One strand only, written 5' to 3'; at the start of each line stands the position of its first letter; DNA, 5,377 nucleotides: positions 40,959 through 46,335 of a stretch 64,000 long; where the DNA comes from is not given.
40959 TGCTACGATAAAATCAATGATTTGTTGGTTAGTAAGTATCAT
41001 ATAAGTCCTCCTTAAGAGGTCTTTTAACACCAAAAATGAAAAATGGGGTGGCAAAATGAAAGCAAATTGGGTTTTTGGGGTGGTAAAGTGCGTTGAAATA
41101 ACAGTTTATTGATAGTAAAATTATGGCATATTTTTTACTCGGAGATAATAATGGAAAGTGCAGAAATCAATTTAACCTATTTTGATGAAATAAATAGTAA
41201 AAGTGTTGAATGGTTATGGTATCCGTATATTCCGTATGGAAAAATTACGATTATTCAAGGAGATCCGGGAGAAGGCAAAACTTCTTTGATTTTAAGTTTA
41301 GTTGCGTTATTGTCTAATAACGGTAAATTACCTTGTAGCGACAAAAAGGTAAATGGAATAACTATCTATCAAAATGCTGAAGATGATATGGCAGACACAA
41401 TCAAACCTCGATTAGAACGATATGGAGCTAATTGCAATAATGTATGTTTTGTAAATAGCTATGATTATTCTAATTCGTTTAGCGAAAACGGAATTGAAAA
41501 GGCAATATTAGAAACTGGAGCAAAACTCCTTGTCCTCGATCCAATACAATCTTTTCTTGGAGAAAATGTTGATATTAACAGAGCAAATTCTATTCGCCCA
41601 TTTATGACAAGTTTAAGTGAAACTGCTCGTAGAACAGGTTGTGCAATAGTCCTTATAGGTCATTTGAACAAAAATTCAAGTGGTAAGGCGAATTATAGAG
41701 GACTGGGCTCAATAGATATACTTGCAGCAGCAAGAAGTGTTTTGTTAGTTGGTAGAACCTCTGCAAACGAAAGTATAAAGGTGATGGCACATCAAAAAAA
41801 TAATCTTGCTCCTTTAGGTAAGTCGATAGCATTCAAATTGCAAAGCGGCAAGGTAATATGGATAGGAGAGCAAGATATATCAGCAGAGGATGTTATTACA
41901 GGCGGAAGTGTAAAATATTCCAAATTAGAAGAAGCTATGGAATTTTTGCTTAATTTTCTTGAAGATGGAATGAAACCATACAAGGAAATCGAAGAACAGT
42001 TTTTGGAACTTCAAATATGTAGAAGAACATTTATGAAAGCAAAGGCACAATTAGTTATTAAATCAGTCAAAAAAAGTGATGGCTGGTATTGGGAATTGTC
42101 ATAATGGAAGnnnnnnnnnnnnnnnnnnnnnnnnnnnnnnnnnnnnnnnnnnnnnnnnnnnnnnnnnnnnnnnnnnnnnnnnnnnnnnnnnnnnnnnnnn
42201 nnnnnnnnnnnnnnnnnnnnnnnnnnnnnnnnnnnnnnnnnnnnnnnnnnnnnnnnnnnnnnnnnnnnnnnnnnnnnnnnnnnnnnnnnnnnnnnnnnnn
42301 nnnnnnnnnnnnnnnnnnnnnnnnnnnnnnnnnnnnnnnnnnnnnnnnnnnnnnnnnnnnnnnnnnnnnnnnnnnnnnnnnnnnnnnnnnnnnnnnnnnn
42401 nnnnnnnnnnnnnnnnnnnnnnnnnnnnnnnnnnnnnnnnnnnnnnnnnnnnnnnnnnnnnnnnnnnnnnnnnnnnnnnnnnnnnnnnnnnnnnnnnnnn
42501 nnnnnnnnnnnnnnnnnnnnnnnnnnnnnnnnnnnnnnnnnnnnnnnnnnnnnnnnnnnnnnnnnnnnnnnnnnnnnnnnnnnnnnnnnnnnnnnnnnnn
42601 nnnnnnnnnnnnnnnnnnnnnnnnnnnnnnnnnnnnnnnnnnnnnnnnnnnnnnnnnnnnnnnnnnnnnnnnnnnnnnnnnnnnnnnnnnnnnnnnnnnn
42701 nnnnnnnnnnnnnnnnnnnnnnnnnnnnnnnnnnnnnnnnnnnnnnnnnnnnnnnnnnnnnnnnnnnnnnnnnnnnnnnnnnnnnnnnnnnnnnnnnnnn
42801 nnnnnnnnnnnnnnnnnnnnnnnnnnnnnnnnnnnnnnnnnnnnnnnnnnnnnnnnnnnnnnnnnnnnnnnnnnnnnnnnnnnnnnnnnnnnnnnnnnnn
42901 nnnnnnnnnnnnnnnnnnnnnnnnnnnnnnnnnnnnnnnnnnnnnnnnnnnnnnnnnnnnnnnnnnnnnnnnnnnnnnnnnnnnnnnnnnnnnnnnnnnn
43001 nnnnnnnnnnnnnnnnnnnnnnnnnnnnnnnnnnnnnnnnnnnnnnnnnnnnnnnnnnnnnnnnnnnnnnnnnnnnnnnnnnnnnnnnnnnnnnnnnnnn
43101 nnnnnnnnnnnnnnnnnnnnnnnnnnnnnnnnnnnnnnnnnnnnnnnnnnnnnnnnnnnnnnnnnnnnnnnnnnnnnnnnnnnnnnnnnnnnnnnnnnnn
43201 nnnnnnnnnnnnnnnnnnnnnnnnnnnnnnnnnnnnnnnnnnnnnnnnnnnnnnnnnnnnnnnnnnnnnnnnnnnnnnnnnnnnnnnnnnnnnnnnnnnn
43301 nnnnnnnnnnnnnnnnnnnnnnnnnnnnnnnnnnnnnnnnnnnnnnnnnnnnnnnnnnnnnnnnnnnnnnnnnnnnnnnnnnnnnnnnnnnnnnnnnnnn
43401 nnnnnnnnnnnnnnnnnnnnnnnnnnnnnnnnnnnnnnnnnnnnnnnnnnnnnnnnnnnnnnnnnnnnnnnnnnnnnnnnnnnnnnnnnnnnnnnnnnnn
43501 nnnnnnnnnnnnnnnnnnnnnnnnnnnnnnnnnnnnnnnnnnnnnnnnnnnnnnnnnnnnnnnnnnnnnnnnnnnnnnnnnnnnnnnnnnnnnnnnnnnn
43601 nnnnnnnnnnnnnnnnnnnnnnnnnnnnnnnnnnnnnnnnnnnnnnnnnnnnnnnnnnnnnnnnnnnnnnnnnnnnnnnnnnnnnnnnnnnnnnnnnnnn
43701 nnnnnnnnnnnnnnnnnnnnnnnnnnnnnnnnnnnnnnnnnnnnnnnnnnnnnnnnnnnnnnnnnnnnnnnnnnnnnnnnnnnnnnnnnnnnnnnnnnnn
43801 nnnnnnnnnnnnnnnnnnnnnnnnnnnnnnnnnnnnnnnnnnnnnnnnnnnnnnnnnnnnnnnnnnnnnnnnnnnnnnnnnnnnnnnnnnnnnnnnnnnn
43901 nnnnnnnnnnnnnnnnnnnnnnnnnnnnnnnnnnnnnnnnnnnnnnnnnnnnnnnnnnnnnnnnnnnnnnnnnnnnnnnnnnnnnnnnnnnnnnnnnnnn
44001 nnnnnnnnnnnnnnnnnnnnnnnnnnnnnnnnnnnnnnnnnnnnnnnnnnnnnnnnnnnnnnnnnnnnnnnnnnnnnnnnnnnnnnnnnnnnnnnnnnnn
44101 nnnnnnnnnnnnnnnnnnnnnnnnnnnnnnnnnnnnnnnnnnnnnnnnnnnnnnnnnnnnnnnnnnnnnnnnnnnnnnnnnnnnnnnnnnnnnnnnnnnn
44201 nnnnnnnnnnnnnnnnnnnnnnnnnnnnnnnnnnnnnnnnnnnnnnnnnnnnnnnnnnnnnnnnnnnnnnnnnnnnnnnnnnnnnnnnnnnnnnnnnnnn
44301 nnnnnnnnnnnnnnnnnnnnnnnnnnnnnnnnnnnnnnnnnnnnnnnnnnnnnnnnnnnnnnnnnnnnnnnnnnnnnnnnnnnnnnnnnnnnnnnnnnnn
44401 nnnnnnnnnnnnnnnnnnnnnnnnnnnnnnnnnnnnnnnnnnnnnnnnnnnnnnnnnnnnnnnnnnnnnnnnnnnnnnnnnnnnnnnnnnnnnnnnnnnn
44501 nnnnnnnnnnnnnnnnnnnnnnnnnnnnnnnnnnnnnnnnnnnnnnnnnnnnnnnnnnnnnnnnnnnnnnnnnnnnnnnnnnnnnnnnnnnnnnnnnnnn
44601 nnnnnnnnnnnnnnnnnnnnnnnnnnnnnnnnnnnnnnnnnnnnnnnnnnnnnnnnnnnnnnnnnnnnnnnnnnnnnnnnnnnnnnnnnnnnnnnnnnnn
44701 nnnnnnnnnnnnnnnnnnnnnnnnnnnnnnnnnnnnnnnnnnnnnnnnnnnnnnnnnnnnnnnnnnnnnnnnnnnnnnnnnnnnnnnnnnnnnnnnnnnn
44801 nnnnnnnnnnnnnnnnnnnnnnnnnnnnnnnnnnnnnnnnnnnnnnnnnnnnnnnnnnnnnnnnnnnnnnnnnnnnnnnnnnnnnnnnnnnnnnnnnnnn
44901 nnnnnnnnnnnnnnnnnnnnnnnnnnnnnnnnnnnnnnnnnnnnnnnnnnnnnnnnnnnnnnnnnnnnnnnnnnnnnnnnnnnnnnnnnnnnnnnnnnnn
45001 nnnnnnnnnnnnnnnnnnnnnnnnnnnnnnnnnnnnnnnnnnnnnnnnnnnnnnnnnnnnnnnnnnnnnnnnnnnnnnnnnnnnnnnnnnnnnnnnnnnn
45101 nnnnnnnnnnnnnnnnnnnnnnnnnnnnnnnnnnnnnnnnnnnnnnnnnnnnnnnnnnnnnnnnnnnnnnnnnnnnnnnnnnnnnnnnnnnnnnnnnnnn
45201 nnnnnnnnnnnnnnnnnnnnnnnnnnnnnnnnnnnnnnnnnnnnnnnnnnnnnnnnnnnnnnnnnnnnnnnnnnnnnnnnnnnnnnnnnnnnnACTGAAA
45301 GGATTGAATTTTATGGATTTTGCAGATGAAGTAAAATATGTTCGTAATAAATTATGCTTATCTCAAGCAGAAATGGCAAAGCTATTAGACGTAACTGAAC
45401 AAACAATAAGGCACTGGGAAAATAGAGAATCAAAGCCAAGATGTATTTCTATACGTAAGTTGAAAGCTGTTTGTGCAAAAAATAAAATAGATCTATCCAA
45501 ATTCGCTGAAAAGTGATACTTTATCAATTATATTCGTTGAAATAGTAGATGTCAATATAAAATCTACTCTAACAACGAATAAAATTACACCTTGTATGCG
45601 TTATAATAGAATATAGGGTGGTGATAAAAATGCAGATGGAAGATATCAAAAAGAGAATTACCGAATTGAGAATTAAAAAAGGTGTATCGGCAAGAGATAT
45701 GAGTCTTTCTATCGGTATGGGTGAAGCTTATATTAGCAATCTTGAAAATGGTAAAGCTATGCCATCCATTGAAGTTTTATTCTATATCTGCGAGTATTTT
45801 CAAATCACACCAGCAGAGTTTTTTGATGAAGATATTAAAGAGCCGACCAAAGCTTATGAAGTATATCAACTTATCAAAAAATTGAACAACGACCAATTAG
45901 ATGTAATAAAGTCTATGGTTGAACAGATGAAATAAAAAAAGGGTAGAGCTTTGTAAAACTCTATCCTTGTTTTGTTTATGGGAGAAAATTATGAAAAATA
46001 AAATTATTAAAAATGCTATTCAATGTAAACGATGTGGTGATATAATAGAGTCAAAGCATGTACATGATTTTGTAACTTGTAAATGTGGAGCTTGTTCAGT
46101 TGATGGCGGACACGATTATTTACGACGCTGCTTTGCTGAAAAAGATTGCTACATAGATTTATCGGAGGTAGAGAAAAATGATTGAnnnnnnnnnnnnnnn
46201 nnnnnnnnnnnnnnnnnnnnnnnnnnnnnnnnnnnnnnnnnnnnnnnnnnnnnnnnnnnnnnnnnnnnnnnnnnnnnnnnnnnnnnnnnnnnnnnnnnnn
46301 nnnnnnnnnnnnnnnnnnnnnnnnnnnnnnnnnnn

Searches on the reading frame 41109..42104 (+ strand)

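Call 10: search_protein_families(library=pfam, proteins=[window:41109-42104:+], max_evalue=0.001)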
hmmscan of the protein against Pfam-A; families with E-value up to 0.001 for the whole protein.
window:41109-42104:+ (331 aa): 3 families
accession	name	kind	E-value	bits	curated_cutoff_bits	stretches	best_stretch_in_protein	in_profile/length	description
PF13481.12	AAA_25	-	1.5e-22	80.6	27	1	31-190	20-194/195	AAA domain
PF13401.12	AAA_22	-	4.3e-05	24.3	27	1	45-185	6-123/130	AAA domain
PF06745.19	ATPase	-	0.00011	22.1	26.6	0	127-193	109-171/231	KaiC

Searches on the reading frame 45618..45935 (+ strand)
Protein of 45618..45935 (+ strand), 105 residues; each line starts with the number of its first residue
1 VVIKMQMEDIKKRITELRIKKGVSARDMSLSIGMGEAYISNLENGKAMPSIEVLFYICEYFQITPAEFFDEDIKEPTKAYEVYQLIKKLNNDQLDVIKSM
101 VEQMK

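Call 14: search_protein_families(library=padloc, proteins=[window:45618-45935:+], max_evalue=0.01)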
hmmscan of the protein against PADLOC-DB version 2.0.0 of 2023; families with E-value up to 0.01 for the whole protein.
window:45618-45935:+ (105 aa): 17 families
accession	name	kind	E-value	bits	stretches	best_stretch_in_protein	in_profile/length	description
PDLC02926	HTH_VI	-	8.5e-13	46.4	1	10-89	2-83/92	-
PDLC04142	capH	-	1.9e-10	39.7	1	4-105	1-99/103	capH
PDLC03947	RmrA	-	1.2e-09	35.5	1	9-83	11-84/383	-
PDLC03944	RmrA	-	1.1e-07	29.3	1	11-83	8-79/384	-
PDLC03954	RmrA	-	8.8e-07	26.2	1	12-79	13-80/380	-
PDLC03951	RmrA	-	1.1e-06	25.9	1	12-81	11-79/400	-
PDLC03945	RmrA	-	2.5e-06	24.9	1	12-77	5-70/394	-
PDLC03952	RmrA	-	2.4e-05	21.4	1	10-77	23-89/395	-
PDLC03949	RmrA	-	3.7e-05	20.8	1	12-94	5-87/363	-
PDLC03943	RmrA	-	4e-05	20.9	1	18-78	11-70/370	-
PDLC03955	RmrA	-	0.00028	18.3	1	13-79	24-89/371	-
PDLC03665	Control_protein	-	0.0004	18.6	1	12-70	11-70/77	control protein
PDLC03664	Control_protein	-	0.00066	18.1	1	11-69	15-73/74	control protein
PDLC04762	PDC-M64C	-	0.00069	17.7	1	10-68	28-86/97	-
PDLC03953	RmrA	-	0.0014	16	1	7-73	3-68/373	-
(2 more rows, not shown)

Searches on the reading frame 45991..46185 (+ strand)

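Call 45: search_protein_families(library=pfam, proteins=[window:45991-46185:+], max_evalue=10)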
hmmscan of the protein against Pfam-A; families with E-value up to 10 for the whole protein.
window:45991-46185:+ (64 aa): 2 families
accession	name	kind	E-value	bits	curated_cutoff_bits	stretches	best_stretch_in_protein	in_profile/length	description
PF24749.2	DUF7695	-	5e-29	100.3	25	1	4-61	1-58/58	Domain of unknown function (DUF7695)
PF24868.1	YABBY_N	-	8.9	6.4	28.6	1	21-36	24-39/60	YABBY, N-terminal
